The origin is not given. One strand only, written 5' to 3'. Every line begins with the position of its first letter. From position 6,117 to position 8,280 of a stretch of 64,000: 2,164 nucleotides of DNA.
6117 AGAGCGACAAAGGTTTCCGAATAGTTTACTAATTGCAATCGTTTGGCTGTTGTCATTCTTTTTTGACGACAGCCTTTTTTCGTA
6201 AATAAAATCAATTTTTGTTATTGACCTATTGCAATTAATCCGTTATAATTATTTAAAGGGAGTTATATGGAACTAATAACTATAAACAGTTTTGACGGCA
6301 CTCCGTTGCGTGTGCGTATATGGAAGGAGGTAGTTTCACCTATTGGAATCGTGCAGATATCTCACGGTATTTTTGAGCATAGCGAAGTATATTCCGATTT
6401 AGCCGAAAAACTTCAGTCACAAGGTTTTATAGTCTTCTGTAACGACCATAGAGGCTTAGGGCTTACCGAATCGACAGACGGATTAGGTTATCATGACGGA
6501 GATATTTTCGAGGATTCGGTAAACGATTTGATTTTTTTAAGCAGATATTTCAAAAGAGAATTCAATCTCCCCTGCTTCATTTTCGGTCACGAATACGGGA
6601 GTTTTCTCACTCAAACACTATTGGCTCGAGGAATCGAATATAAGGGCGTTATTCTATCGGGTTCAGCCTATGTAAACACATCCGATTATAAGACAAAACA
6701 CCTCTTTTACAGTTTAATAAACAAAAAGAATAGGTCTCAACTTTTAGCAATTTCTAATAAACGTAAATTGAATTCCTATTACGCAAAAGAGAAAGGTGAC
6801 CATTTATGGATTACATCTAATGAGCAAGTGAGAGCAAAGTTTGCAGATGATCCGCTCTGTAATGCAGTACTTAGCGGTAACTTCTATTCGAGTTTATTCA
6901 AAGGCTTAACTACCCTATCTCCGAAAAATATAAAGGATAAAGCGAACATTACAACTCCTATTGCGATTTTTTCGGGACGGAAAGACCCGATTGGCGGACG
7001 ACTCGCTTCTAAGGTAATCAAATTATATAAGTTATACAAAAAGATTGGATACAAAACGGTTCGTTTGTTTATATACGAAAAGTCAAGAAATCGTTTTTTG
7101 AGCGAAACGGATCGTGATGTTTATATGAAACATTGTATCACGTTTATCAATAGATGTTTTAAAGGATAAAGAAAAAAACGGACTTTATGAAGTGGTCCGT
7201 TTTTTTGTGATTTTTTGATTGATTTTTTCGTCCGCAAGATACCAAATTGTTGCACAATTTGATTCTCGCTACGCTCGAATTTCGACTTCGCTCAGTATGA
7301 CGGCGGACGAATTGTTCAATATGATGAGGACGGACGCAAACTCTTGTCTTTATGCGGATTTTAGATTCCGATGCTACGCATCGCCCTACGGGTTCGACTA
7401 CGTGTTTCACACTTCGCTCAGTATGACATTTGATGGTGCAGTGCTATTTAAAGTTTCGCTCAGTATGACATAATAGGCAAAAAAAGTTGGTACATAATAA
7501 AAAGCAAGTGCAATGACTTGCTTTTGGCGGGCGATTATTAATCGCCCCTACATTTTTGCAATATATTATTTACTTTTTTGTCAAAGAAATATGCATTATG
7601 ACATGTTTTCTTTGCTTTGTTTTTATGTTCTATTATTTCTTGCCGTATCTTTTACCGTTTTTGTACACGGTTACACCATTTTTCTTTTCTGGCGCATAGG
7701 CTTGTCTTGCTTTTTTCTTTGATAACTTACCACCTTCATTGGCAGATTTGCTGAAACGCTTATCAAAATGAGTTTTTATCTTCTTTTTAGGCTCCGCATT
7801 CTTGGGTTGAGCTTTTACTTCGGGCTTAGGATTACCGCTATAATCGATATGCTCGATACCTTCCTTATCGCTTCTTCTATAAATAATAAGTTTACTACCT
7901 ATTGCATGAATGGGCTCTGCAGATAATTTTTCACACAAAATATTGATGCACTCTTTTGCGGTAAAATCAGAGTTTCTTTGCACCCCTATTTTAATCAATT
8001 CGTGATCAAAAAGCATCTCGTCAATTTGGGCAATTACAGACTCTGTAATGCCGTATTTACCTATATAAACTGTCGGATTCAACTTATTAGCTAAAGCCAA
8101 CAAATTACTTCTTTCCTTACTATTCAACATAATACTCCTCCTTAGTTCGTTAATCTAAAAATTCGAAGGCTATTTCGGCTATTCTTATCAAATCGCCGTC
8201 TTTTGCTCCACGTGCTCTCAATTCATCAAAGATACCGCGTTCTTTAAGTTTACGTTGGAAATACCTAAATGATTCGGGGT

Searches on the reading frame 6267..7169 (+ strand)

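Call 9: search_protein_families(library=pfam, proteins=[window:6267-7169:+])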
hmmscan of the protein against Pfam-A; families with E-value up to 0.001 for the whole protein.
window:6267-7169:+ (300 aa): 3 families
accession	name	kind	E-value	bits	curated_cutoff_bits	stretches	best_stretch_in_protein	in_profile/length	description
PF12146.15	Hydrolase_4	-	1.4e-32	113.3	27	1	25-281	3-238/239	Serine aminopeptidase, S33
PF00561.26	Abhydrolase_1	-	2.7e-05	24.4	25.8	1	32-242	6-212/245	alpha/beta hydrolase fold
PF03403.19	PAF-AH_p_II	-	0.0009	18.3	20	0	28-62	102-136/372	Platelet-activating factor acetylhydrolase, isoform II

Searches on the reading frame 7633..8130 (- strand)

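Call 9: search_protein_families(library=pfam, proteins=[window:7633-8130:-])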
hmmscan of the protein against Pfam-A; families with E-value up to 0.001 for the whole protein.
window:7633-8130:- (165 aa): 1 family
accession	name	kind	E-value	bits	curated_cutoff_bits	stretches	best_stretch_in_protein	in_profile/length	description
PF01985.26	CRS1_YhbY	-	8.6e-24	84.1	27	1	2-85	1-84/84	CRS1 / YhbY (CRM) domain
